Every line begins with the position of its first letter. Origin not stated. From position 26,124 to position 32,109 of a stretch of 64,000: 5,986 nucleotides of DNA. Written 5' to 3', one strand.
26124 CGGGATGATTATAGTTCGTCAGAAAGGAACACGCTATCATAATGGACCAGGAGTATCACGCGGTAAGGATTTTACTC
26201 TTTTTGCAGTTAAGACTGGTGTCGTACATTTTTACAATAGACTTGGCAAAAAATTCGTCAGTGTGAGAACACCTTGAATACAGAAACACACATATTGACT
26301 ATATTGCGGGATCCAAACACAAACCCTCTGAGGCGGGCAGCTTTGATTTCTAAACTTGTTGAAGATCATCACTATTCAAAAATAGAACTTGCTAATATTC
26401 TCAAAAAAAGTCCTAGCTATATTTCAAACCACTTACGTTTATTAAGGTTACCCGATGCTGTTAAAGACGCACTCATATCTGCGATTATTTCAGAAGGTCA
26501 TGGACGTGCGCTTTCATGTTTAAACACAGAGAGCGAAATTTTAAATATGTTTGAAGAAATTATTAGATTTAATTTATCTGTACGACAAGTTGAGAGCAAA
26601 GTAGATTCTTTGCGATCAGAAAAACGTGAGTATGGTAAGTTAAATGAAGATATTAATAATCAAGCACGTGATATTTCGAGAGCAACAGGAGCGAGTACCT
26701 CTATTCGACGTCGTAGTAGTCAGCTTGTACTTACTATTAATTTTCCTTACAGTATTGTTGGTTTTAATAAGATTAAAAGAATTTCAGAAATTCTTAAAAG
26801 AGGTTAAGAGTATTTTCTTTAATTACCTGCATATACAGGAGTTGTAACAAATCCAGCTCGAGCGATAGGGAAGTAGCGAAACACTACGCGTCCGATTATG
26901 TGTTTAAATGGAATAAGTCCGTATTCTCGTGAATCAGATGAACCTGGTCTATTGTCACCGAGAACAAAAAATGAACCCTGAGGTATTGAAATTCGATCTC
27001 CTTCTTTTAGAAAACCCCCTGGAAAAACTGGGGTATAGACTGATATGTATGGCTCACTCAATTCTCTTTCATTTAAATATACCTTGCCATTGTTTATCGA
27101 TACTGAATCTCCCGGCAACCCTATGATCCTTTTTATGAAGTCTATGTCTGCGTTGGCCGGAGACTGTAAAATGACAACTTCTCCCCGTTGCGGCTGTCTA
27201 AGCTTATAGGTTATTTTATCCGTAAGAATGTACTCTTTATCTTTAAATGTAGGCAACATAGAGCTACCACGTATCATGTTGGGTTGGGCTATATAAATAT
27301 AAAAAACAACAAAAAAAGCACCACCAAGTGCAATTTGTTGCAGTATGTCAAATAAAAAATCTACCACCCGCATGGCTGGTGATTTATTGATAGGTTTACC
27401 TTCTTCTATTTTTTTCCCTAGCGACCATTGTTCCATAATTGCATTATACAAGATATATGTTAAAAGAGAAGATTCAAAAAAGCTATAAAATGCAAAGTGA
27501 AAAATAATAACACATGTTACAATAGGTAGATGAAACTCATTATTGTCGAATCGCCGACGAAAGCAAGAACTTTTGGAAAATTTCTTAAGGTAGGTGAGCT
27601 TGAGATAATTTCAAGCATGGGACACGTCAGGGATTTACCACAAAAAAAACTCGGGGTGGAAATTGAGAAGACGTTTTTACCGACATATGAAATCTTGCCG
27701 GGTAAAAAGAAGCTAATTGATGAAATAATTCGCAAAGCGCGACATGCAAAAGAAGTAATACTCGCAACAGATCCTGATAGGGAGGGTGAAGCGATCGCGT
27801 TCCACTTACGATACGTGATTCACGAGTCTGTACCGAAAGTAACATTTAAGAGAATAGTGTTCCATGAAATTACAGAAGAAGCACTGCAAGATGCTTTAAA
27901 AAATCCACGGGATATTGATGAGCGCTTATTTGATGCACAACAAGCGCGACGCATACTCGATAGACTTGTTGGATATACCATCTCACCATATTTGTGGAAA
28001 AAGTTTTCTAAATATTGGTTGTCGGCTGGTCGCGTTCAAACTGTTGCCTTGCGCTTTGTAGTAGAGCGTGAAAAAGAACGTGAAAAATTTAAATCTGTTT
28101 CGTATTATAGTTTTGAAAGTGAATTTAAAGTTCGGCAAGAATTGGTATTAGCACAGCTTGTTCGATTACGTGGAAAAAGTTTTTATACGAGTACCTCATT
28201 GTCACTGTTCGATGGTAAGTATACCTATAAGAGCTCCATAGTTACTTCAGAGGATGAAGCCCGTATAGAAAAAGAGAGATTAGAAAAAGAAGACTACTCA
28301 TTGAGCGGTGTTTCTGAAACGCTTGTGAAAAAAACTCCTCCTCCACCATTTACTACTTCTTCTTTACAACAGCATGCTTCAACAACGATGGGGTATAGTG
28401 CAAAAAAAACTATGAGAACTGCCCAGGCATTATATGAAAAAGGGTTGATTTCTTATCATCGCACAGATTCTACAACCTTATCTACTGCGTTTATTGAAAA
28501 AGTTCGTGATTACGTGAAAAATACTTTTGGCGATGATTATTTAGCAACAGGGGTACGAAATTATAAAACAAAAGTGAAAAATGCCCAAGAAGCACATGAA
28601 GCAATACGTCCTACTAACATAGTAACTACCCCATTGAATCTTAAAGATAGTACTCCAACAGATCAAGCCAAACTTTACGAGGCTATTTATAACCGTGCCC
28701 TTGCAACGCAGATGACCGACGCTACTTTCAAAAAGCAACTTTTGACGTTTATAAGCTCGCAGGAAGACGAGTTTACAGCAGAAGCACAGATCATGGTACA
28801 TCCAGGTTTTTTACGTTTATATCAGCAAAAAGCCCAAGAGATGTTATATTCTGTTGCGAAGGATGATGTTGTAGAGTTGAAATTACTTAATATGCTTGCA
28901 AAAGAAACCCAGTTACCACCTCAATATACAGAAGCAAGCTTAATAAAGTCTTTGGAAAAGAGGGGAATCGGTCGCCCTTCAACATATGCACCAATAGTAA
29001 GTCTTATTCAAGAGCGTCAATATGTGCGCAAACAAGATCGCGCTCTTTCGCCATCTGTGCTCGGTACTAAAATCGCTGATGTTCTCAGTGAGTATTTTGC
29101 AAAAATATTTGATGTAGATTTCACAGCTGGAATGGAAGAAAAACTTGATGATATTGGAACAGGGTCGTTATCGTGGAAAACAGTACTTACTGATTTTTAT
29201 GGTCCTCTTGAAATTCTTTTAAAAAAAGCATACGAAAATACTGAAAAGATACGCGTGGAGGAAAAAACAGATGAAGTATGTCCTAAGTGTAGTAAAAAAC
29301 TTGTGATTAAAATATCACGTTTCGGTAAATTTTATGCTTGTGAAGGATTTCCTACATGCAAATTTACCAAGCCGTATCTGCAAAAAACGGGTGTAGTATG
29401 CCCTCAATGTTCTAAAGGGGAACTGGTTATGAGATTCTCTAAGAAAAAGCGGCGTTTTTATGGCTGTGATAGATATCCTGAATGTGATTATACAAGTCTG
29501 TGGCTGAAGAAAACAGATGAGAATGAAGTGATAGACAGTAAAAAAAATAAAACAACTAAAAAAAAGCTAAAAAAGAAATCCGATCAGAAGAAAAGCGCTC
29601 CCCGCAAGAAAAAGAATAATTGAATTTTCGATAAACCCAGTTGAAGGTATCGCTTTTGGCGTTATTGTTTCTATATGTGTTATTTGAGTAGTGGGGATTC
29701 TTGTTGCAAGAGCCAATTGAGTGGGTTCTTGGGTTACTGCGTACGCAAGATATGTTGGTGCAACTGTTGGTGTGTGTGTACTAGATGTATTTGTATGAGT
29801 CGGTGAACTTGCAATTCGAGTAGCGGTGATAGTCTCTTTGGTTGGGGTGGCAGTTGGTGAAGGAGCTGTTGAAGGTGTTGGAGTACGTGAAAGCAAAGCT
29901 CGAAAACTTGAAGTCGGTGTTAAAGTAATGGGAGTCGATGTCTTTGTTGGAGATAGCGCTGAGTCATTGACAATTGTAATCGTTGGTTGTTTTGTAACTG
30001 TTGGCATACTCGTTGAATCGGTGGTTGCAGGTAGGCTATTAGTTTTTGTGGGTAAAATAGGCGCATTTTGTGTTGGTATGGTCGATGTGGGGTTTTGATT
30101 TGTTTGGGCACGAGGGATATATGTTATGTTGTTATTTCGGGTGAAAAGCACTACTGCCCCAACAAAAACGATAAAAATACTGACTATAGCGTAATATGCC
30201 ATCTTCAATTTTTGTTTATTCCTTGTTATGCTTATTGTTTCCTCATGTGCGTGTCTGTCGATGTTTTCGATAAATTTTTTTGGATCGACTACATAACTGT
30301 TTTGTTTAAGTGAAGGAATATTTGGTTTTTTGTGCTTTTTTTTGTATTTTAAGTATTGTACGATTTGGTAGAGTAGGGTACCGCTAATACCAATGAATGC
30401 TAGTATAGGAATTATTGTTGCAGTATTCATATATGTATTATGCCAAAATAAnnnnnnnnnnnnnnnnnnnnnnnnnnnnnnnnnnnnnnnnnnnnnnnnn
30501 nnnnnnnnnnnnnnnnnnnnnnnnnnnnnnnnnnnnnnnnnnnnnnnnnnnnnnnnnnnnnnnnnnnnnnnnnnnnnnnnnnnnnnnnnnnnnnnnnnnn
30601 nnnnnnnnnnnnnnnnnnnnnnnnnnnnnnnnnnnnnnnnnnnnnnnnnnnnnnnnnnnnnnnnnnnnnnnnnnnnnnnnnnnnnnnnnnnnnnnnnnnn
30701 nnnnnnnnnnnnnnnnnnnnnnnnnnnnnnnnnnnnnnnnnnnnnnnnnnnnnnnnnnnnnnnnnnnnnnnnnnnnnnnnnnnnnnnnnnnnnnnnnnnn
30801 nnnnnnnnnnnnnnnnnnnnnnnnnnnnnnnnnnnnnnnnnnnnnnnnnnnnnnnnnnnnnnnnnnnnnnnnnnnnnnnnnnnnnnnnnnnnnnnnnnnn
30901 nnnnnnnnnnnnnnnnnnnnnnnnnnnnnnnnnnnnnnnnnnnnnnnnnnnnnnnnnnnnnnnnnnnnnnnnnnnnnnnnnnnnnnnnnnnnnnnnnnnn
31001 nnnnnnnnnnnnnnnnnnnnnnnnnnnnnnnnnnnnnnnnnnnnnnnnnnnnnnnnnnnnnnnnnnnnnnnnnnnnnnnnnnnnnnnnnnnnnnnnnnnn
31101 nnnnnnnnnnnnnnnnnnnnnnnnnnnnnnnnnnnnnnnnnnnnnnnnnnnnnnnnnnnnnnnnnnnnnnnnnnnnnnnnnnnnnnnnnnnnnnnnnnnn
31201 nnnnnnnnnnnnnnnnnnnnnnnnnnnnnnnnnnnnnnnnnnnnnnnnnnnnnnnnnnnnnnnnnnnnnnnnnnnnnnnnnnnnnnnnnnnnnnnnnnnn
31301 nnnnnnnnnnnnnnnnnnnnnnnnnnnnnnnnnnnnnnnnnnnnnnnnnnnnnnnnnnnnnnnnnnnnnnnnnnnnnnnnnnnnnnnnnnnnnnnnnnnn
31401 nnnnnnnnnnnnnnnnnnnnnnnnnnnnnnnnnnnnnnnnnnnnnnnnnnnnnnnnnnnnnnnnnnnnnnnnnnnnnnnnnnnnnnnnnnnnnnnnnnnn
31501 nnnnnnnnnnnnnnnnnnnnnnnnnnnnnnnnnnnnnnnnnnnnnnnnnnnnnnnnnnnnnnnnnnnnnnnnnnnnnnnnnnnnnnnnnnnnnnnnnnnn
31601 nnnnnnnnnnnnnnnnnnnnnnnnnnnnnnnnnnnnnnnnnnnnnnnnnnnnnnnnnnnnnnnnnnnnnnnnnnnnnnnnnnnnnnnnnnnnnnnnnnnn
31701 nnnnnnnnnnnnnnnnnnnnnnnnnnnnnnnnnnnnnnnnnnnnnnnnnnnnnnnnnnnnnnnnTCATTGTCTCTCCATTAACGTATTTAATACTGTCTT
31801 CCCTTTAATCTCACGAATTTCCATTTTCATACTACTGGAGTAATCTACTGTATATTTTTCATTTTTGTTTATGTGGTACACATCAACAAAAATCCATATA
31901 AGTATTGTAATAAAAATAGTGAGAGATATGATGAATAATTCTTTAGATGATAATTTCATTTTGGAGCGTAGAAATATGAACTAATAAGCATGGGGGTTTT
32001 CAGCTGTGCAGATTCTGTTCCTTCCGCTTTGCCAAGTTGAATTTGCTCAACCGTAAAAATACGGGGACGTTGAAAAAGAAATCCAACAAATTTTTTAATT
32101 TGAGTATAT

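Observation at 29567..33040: PilN/PilO-like operon encoding two Thr/Pro-rich surface proteins that share a novel-looking C-terminal IP[ST]TGF + TM sorting signal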

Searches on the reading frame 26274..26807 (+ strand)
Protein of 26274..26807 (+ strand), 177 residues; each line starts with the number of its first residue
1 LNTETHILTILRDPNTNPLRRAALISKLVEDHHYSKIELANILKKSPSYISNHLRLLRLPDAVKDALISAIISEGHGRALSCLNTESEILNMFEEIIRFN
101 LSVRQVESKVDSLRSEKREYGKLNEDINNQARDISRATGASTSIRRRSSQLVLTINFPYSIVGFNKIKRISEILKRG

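Call 16: search_protein_families(library=pfam, proteins=[window:26274-26807:+], max_evalue=0.001)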
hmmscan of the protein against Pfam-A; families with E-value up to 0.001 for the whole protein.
window:26274-26807:+ (177 aa): 3 families
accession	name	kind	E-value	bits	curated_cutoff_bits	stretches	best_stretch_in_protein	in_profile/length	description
PF17762.8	HTH_ParB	-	1.2e-24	86.8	22.6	1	15-113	2-100/102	ParB HTH domain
PF08535.16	KorB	-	0.00016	22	22.3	1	36-73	6-43/89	KorB domain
PF01022.26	HTH_5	-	0.00038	20.7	22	0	37-58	19-40/47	Bacterial regulatory protein, arsR family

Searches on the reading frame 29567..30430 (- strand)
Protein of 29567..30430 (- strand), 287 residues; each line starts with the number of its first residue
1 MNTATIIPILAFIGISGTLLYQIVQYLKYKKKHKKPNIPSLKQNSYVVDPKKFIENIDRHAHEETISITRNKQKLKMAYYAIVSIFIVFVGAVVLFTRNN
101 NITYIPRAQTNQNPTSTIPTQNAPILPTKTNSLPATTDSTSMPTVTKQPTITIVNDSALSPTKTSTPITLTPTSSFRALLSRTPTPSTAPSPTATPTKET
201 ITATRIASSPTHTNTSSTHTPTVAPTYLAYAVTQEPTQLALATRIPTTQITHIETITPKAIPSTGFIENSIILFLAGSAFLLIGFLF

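Call 3: search_protein_families(library=pfam, proteins=[window:29567-30430:-], max_evalue=1)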
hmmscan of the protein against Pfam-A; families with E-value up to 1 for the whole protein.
window:29567-30430:- (287 aa): 3 families
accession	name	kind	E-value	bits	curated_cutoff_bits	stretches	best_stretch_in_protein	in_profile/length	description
PF06589.16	CRA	-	0.048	14.1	26.6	1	27-90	44-104/123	Circumsporozoite-related antigen (CRA)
PF13413.12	HTH_25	-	0.079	13.2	24.6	1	238-268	15-45/62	Helix-turn-helix domain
PF00746.26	Gram_pos_anchor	-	0.14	12.6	20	1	259-286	7-32/43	LPXTG cell wall anchor motif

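Call 4: search_protein_families(library=ncbifam, proteins=[window:29567-30430:-], max_evalue=1)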
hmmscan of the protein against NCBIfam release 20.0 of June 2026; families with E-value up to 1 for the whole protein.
window:29567-30430:- (287 aa): 1 family
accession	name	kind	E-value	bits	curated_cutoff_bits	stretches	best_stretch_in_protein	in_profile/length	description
NF033761.1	gliding_GltJ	equivalog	0.0027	16.9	450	1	59-222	352-511/671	adventurous gliding motility protein GltJ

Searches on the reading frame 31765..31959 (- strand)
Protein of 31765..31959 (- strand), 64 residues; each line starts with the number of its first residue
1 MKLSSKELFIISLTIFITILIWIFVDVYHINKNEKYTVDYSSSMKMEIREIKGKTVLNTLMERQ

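Call 3: search_protein_families(library=pfam, proteins=[window:31765-31959:-], max_evalue=1)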
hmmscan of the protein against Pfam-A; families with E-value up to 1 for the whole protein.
window:31765-31959:- (64 aa): 2 families
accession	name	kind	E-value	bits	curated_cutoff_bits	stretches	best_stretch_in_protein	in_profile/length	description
PF05366.16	Sarcolipin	-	0.05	13.8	26.4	1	1-28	1-29/31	Sarcolipin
PF13850.11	ERGIC_N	-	0.082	13.5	27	1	10-48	25-64/91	Endoplasmic Reticulum-Golgi Intermediate Compartment (ERGIC)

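Call 4: search_protein_families(library=ncbifam, proteins=[window:31765-31959:-], max_evalue=1)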
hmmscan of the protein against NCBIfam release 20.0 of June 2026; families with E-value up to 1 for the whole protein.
window:31765-31959:- (64 aa): 0 families
